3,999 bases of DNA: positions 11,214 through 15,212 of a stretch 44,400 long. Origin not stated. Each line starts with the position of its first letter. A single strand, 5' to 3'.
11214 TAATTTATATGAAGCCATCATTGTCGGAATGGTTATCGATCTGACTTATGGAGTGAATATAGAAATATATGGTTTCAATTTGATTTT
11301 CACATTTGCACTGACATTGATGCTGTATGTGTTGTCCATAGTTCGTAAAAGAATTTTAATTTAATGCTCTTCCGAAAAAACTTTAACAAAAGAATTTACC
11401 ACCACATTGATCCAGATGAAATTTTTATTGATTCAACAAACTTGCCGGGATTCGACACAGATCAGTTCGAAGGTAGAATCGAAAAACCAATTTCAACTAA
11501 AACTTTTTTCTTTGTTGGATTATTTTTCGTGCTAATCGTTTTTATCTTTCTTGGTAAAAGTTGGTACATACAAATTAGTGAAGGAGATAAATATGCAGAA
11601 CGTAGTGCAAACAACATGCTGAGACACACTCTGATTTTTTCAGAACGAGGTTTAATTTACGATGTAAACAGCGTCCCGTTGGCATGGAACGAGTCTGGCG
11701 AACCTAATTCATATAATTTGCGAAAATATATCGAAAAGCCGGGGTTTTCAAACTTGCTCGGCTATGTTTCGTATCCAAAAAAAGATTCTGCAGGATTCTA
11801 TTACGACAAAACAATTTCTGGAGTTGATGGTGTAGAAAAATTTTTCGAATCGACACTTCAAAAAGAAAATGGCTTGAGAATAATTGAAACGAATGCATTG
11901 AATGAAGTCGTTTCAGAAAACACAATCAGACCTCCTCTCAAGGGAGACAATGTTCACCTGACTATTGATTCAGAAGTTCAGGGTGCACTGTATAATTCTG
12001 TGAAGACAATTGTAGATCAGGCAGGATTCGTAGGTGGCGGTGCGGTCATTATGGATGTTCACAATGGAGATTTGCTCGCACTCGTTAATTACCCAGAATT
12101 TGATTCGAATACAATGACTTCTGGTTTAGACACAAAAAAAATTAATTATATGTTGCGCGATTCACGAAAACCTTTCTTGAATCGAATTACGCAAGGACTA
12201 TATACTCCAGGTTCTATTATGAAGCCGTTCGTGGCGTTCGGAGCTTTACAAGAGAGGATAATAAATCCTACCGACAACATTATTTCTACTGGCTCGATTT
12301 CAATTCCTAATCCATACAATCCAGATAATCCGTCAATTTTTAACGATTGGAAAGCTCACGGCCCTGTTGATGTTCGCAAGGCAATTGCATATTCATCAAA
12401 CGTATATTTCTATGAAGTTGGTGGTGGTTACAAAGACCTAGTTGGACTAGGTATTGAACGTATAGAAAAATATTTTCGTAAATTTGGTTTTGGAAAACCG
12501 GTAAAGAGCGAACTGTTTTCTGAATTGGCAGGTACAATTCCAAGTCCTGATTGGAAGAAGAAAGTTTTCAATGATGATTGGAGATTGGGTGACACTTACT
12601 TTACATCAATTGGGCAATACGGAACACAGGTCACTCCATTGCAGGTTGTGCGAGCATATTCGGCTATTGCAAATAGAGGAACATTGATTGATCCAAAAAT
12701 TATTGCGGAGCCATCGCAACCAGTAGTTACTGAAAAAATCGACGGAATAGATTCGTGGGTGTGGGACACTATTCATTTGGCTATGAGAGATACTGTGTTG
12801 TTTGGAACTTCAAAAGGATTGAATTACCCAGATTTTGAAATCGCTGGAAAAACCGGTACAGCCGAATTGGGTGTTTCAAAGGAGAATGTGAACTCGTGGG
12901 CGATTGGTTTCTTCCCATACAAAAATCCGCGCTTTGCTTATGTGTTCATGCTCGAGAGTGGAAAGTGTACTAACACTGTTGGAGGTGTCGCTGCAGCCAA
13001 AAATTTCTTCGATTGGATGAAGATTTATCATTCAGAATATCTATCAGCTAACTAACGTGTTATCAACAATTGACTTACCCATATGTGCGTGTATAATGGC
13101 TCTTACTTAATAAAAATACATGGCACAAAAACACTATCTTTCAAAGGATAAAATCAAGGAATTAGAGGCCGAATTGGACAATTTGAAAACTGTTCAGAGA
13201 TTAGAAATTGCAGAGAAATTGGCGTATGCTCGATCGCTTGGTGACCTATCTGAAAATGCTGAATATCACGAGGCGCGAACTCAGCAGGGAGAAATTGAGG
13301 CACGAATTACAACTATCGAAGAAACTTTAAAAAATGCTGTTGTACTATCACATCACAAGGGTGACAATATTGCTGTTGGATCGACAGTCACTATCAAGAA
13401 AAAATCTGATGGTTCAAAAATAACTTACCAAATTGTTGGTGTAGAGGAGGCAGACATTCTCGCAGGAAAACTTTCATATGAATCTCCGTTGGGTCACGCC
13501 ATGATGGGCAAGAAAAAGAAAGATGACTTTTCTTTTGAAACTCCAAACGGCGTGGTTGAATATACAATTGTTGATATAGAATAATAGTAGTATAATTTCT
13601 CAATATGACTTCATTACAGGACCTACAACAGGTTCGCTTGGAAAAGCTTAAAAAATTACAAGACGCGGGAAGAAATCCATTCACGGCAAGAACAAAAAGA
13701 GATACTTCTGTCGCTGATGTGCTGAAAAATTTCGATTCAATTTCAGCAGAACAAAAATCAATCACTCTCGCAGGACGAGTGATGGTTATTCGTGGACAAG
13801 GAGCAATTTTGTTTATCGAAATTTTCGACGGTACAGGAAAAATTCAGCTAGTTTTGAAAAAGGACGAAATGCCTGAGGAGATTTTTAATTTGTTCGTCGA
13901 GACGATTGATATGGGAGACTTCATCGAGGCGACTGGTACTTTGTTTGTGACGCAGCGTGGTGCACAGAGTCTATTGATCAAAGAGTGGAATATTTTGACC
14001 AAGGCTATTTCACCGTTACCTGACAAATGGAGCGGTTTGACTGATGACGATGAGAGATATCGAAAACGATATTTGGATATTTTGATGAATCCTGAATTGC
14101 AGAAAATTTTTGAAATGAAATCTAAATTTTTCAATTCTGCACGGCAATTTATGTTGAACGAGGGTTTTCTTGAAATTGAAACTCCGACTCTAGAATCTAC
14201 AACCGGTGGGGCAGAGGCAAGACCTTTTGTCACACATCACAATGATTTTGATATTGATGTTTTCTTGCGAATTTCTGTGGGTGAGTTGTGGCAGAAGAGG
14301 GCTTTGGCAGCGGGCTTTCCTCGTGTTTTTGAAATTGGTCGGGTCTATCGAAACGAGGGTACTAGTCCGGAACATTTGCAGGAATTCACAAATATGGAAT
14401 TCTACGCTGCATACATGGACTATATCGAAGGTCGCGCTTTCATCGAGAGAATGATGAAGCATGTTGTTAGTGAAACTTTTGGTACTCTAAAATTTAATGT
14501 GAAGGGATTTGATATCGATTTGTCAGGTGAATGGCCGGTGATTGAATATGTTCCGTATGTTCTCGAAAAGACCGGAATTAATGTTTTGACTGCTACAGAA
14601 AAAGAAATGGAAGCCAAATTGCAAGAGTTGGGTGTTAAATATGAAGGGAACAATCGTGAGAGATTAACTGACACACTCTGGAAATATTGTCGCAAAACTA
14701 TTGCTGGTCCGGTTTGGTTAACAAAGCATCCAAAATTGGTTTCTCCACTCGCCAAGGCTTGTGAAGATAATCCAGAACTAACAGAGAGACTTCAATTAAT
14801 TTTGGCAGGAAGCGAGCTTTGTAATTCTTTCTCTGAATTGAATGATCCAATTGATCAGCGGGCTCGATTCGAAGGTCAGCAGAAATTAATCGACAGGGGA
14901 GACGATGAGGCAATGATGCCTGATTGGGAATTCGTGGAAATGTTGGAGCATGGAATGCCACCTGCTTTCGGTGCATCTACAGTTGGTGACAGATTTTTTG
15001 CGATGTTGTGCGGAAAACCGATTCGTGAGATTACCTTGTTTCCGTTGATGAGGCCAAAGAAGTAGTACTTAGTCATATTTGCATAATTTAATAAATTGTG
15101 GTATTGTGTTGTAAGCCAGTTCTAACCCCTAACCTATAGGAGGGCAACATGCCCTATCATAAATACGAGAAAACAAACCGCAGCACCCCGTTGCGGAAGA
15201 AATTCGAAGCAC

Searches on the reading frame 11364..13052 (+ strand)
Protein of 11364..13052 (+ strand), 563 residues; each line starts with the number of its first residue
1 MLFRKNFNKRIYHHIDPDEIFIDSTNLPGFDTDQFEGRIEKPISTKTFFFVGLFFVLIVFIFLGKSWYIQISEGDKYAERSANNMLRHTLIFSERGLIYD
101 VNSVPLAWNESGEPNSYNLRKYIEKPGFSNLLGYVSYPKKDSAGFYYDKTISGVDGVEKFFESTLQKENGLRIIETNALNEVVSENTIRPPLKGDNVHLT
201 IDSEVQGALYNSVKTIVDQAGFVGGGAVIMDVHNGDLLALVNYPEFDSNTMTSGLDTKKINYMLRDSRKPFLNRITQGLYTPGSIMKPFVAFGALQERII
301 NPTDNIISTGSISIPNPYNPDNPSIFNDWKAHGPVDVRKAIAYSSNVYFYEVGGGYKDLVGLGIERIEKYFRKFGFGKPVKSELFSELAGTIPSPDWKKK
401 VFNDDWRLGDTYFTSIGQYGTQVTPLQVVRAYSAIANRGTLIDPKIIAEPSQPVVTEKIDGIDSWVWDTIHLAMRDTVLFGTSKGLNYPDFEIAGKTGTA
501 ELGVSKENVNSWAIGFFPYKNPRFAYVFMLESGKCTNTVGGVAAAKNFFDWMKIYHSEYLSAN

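Call 70: search_protein_families(library=pfam, proteins=[window:11364-13052:+], max_evalue=0.00001)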
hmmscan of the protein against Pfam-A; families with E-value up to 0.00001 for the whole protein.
window:11364-13052:+ (563 aa): 2 families
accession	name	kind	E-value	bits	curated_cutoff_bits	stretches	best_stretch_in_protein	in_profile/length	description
PF00905.27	Transpeptidase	-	9e-53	179.8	22.1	1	225-545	1-291/299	Penicillin binding protein transpeptidase domain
PF03717.20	PBP_dimer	-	9.4e-11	42.9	24.4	1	117-185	105-178/180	Penicillin-binding Protein dimerisation domain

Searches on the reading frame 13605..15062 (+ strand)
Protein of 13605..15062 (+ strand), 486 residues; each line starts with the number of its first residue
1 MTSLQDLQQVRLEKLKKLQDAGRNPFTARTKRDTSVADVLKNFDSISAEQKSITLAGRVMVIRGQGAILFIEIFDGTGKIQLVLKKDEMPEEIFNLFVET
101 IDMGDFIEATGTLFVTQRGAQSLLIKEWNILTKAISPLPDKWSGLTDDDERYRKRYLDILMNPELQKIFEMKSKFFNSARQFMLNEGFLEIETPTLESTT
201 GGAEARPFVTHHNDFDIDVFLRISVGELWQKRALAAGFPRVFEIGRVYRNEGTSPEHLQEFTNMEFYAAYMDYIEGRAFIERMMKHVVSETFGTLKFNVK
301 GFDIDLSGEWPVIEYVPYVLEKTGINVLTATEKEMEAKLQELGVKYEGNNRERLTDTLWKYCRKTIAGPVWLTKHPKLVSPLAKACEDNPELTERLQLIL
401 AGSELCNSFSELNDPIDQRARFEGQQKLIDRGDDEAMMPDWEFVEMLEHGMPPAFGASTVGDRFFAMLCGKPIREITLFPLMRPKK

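Call 70: search_protein_families(library=pfam, proteins=[window:13605-15062:+], max_evalue=0.00001)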
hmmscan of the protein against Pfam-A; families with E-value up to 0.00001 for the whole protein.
window:13605-15062:+ (486 aa): 2 families
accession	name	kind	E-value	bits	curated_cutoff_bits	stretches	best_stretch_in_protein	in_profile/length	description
PF00152.25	tRNA-synt_2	-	2.1e-64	217.9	25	1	148-482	2-307/308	tRNA synthetases class II (D, K and N)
PF01336.31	tRNA_anti-codon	-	3.5e-13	49.7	27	1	53-131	1-75/75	OB-fold nucleic acid binding domain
